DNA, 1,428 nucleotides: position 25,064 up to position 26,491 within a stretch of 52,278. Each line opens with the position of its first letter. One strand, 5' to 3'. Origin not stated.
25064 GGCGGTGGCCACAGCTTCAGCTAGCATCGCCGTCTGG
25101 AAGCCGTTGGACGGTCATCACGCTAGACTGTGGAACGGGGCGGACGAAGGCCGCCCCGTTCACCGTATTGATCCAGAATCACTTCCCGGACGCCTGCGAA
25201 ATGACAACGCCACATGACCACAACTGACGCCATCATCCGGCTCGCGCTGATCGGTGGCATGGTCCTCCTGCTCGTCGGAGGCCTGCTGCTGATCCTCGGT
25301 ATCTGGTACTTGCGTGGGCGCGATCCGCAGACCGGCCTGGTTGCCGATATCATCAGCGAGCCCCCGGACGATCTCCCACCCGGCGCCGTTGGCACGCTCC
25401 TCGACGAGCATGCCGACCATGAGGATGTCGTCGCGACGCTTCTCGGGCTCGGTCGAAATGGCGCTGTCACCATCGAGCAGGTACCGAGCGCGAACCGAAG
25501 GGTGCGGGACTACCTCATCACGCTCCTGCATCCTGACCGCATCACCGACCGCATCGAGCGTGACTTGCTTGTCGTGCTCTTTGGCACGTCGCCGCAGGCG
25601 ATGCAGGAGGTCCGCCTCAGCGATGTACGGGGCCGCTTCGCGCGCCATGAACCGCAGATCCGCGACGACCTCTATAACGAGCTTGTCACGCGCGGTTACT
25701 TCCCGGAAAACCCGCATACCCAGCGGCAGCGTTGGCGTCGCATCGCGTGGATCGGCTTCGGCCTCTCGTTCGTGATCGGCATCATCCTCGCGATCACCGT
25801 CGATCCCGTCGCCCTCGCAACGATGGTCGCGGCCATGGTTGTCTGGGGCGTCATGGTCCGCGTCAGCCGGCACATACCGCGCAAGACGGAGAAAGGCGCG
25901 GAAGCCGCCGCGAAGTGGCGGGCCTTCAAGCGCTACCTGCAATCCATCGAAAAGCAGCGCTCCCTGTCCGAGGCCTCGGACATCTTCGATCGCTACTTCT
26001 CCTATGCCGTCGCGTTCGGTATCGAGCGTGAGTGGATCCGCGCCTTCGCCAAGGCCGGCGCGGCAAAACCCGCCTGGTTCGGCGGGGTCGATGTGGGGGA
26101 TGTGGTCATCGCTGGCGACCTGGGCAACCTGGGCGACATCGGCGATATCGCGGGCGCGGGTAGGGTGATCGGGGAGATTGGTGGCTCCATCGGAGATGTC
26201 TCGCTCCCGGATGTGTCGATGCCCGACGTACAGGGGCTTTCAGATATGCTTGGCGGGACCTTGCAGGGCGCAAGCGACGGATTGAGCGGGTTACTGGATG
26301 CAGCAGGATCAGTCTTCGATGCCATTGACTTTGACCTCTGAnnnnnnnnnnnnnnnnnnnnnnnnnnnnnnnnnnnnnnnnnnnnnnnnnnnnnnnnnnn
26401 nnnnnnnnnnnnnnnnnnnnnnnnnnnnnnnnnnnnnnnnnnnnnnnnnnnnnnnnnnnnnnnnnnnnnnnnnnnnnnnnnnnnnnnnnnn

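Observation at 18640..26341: Tandem array of four DUF2207-type membrane-protein paralogs with no LemA partner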

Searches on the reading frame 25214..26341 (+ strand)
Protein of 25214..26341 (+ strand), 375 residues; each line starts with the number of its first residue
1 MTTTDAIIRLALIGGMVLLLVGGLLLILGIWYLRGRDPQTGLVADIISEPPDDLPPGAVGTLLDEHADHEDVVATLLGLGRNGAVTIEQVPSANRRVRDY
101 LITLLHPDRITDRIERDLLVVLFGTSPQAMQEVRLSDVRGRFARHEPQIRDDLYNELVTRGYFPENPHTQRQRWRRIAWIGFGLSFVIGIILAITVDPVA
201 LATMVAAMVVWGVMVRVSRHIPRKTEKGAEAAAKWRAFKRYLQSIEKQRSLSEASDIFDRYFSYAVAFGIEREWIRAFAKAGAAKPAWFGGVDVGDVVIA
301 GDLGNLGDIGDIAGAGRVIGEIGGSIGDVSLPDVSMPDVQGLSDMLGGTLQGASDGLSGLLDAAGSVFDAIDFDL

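Call 3: search_protein_families(library=pfam, proteins=[window:25214-26341:+], max_evalue=0.01)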
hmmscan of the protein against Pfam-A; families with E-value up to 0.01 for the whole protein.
window:25214-26341:+ (375 aa): 2 families
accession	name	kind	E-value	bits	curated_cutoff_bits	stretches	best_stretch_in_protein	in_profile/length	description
PF20990.2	DUF2207_C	-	1.8e-42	146.2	33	1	49-278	7-247/247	Predicted membrane protein (DUF2207) C-terminal domain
PF23933.1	DUF7269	-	0.01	16.4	29.1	0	16-70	27-79/162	Family of unknown function (DUF7269)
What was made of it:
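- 25214..26341 (+): D4: ectodomain-less DUF2207_C-only paralog. Layout: TM, cytoplasmic module, 2 TM, helical region, acidic Gly/Asp tail with a conserved C-terminal helix. PF20990 only (call 3).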

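Call 4: search_protein_families(library=ncbifam, proteins=[window:25214-26341:+], max_evalue=0.01)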
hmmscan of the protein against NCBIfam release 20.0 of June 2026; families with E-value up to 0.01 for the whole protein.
window:25214-26341:+ (375 aa): 0 families

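Call 40: find_homologous_proteins(query=window:25214-26341:+, max_evalue=1e-8)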
Query window:25214-26341:+ (375 aa): 222 proteins with E <= 1e-8 among 8000 candidates; the best 120 are listed.
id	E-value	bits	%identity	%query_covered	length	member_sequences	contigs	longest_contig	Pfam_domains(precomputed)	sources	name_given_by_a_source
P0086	2.4e-243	825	100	100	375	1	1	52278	PF20990.3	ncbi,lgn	-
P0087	2.0e-185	634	74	100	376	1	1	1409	PF20990.3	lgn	-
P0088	1.2e-177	608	72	100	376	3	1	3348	PF20990.3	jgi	jgi:hypothetical protein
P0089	2.3e-176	604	72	100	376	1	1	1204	PF20990.3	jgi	jgi:hypothetical protein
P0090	1.1e-170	586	71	100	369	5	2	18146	PF20990.3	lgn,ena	-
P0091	1.3e-165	569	66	100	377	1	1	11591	PF20990.3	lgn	-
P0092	7.9e-163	560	67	100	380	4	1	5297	PF20990.3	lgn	-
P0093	1.2e-162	559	65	100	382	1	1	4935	PF20990.3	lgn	-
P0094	1.1e-161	556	67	100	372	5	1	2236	PF20990.3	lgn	-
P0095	7.3e-158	543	66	100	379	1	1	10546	PF20990.3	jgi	jgi:hypothetical protein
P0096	3.9e-157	541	66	100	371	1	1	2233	PF20990.3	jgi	jgi:small basic protein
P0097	4.2e-156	538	66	100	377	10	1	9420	PF20990.3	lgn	-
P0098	2.2e-154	532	65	100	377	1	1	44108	PF20990.3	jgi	jgi:hypothetical protein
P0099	3.1e-154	531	66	100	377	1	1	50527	PF20990.3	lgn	-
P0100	8.0e-154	530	65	100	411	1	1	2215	PF20990.3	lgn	-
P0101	5.1e-151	521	63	100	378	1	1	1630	PF20990.3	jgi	jgi:hypothetical protein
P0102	8.8e-151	520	65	96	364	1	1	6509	PF20990.3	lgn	-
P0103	4.0e-149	515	64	100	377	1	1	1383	PF20990.3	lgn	-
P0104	6.3e-148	511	63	100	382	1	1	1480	PF20990.3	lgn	-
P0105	2.4e-146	505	62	100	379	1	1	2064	PF20990.3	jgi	jgi:hypothetical protein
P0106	7.1e-145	501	62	100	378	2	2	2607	PF20990.3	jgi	jgi:hypothetical protein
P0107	3.6e-143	495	61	100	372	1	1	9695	PF20990.3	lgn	-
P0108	3.4e-142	492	61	100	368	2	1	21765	PF20990.3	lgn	-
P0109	4.0e-142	492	61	100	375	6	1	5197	PF20990.3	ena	-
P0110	7.0e-142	491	61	100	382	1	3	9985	PF20990.3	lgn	-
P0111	6.2e-141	488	60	100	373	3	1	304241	PF20990.3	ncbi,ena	-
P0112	1.9e-140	486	59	100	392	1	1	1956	PF20990.3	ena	-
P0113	2.6e-140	486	60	100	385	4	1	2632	PF20990.3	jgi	jgi:hypothetical protein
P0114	3.6e-138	479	58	100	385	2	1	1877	PF20990.3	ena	-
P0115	7.3e-138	478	59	100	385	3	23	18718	PF20990.3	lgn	-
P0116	3.6e-135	469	60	100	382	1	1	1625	PF20990.3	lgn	-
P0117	4.2e-129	449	57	100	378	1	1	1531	PF20990.3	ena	-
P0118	3.8e-126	439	54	100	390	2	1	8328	PF20990.3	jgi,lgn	jgi:hypothetical protein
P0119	4.1e-125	436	54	100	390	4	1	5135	PF20990.3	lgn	-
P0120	9.6e-125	434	53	100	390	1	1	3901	PF20990.3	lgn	-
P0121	2.4e-124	433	54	100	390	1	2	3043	PF20990.3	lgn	-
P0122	2.5e-124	433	54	100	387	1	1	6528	PF20990.3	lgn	-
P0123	3.2e-124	433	53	100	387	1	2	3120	PF20990.3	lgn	-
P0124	6.2e-124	432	53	100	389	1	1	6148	PF20990.3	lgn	-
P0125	1.3e-122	427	51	100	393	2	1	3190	PF20990.3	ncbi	-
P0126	3.6e-122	426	53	100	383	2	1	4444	PF20990.3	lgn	-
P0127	4.1e-121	422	54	100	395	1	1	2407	PF20990.3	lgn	-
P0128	4.5e-121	422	52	100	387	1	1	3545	PF20990.3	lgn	-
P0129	1.3e-119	417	52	99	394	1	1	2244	PF20990.3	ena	-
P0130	1.3e-119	417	54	100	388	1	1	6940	PF20990.3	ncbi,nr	ncbi:MAG TPA: DUF2207 domain-containing protein [Thermomicrobiales bacterium]|nr:DUF2207 domain-cont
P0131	1.4e-119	417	53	100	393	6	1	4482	PF20990.3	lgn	-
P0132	1.8e-119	417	52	100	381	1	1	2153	PF20990.3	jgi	jgi:hypothetical protein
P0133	1.9e-119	417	53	100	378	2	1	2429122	PF20990.3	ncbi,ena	-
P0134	1.6e-118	414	51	100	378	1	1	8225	PF20990.3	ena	-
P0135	1.7e-118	414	54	100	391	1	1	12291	PF20990.3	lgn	-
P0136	2.4e-118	413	53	100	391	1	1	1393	PF20990.3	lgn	-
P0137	2.6e-118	413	53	100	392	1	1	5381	PF20990.3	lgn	-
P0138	5.0e-118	412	51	100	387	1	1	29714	PF20990.3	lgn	-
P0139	1.3e-117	411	50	100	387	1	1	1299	PF20990.3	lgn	-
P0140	2.0e-117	410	52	100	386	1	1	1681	PF20990.3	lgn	-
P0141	2.1e-117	410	52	100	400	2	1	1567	PF20990.3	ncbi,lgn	-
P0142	3.3e-117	410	50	100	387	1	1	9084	PF20990.3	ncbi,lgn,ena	-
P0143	3.5e-117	409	52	100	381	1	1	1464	PF20990.3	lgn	-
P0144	1.7e-116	407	51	100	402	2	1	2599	PF20990.3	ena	-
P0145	1.7e-116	407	49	99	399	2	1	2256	PF20990.3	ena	-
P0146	4.7e-116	406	53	100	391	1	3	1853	PF20990.3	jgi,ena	jgi:hypothetical protein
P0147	6.8e-116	405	50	100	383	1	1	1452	PF20990.3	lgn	-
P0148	2.1e-115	404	52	100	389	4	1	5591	PF20990.3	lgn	-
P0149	2.1e-115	404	50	100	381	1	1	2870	PF20990.3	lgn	-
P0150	5.9e-115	402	50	100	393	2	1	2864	PF20990.3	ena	-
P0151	1.2e-114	401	51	99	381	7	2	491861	PF20990.3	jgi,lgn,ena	-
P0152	2.6e-114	400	50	100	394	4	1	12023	PF20990.3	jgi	jgi:hypothetical protein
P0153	3.9e-114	399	53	100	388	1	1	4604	PF20990.3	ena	-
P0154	6.6e-114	399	50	99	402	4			PF20990.3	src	-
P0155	2.3e-113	397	53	94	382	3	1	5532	PF20990.3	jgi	jgi:hypothetical protein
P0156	3.6e-113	396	50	100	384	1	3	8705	PF20990.3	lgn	-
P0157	1.3e-112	394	49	99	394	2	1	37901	PF20990.3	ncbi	-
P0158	3.7e-112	393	51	100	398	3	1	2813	PF20990.3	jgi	jgi:hypothetical protein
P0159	5.1e-112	392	53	96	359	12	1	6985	PF20990.3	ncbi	-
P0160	5.0e-111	389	47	99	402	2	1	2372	PF20990.3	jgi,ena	-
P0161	5.3e-111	389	50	99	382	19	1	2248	PF20990.3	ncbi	-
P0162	5.4e-111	389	49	100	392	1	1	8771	PF20990.3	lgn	-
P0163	1.3e-110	388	50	99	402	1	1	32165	PF20990.3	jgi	-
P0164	1.7e-110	387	49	99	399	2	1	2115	PF20990.3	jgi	jgi:hypothetical protein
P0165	1.7e-110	387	50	99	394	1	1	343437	PF20990.3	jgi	jgi:hypothetical protein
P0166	1.7e-110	387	52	99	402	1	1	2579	PF20990.3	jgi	jgi:hypothetical protein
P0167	3.5e-110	386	49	100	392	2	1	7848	PF20990.3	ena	-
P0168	4.2e-110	386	52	98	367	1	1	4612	PF20990.3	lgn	-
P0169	9.1e-110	385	49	99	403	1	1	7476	PF20990.3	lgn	-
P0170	1.5e-109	384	50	100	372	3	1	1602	PF20990.3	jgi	jgi:hypothetical protein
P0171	2.4e-109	384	48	99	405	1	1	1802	PF20990.3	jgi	jgi:hypothetical protein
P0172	3.5e-109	383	49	100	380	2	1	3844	PF20990.3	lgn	-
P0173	3.8e-109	383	49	99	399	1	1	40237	PF20990.3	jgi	jgi:hypothetical protein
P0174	5.0e-109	383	51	100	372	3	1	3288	PF20990.3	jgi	jgi:hypothetical protein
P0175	5.4e-109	383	48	100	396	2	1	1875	PF20990.3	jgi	jgi:hypothetical protein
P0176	5.7e-109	382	48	100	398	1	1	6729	PF20990.3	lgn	-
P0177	8.2e-109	382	51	96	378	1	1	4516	PF20990.3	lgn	-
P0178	8.8e-109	382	49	100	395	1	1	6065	PF20990.3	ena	-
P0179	9.0e-109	382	47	99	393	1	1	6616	PF20990.3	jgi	-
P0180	1.7e-108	381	49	99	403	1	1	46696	PF20990.3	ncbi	-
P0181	1.9e-108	381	49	99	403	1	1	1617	PF20990.3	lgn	-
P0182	2.8e-108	380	49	100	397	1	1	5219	PF20990.3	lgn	-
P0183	2.8e-108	380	49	100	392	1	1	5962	PF20990.3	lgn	-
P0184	5.9e-108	379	48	99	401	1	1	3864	PF20990.3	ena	-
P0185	1.0e-107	378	50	99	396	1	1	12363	PF20990.3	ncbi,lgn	-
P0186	1.3e-107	378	49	100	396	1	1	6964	PF20990.3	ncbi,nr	ncbi:MAG: DUF2207 domain-containing protein [Chloroflexia bacterium]|nr:DUF2207 domain-containing pr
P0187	1.3e-107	378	49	99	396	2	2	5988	PF20990.3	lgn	-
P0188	1.4e-107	378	50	100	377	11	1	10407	PF20990.3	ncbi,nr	ncbi:MAG: DUF2207 domain-containing protein [Chloroflexia bacterium]|nr:DUF2207 domain-containing pr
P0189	1.4e-107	378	48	99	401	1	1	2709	PF20990.3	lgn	-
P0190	1.7e-107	378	50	99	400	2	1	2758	PF20990.3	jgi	jgi:uncharacterized membrane protein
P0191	1.7e-107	378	50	94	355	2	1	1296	PF20990.3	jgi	jgi:hypothetical protein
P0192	1.8e-107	377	49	99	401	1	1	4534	PF20990.3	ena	-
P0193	2.6e-107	377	51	95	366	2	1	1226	PF20990.3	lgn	-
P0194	3.0e-107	377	49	99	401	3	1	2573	PF20990.3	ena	-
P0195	3.2e-107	377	50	100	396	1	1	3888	PF20990.3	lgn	-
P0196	4.0e-107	376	49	100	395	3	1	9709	PF20990.3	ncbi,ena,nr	ncbi:MAG: DUF2207 domain-containing protein [Chloroflexia bacterium]|nr:DUF2207 domain-containing pr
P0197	4.5e-107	376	49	99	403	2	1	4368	PF20990.3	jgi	jgi:hypothetical protein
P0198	4.6e-107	376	49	100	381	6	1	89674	PF20990.3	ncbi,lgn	ncbi:MAG: DUF2207 domain-containing protein [Thermomicrobiales bacterium]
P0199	5.1e-107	376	49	99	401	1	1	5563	PF20990.3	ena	-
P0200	6.0e-107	376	49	99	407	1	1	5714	PF20990.3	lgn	-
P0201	1.1e-106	375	49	100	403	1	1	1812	PF20990.3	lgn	-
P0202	1.2e-106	375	47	100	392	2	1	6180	PF20990.3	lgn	-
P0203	1.4e-106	375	48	99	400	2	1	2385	PF20990.3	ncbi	-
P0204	2.0e-106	374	50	99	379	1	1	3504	PF20990.3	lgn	-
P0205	2.4e-106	374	49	100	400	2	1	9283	PF20990.3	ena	-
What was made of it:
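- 25214..26341 (+): At least 120 ortholog clusters of 355-411 aa, all PF20990 only (call 40).
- D4 has at least 120 full-length ortholog clusters (call 40).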

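Call 44: find_encoding_contigs(protein=P0133, flank=10000, max_places=1)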
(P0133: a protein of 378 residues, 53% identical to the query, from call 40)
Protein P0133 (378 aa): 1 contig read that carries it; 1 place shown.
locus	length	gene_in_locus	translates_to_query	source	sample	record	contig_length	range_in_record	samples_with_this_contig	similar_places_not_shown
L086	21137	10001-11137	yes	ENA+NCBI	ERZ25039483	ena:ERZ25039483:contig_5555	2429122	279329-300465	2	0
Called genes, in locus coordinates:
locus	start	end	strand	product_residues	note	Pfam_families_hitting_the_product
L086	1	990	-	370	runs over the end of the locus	PF03706:LPG_synthase_TM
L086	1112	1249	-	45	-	-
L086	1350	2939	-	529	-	PF01336:tRNA_anti-codon, PF00152:tRNA-synt_2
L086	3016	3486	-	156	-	PF03449:GreA_GreB_N, PF01272:GreA_GreB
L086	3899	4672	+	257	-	PF03734:YkuD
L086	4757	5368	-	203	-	PF05974:DUF892 (weak)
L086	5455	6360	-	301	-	PF00950:ABC-3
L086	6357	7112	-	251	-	PF13555:AAA_29 (weak), PF00005:ABC_tran, PF13304:AAA_21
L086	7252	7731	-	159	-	PF01475:FUR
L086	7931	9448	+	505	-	PF09972:DUF2207, PF20990:DUF2207_C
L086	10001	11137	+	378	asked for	PF20990:DUF2207_C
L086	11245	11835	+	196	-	-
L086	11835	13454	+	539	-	PF03023:MurJ, PF13440:Polysacc_synt_3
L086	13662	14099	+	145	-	-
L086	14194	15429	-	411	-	PF01969:Ni_insertion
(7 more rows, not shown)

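Call 50: predict_structure(alignment_id=A2)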
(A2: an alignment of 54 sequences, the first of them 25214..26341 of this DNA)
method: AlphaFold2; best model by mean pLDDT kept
length: 375 residues; sequences in the alignment: 54
mean_pLDDT: 80.6   pTM: 0.74
mean pLDDT of the five models: 80.6, 80.5, 79.4, 78.3, 76.9
residues with pLDDT >= 90: 170; 70-90: 129; 50-70: 17; < 50: 59
segments of 3 or more residues with pLDDT < 50: 293-346, 371-375
pLDDT, mean of each block of 10 residues (from residue 1): 82 85 89 86 89 93 92 93 91 80 92 91 92 91 91 95 94 94 93 88 90 90 94 96 82 81 94 88 83 45 40 36 35 42 51 78 75 44
secondary structure, 60 per line:
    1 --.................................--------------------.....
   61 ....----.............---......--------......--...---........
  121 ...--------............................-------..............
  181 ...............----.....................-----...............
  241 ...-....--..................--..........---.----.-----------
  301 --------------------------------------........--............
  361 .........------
elements in order: H3-35 H56-64 H69-81 E85-90 E99-104 H113-123 E132-134 H135-159 H167-195 H200-220 H226-243 H245-248 H251-268 H271-280 H339-346 H350-369
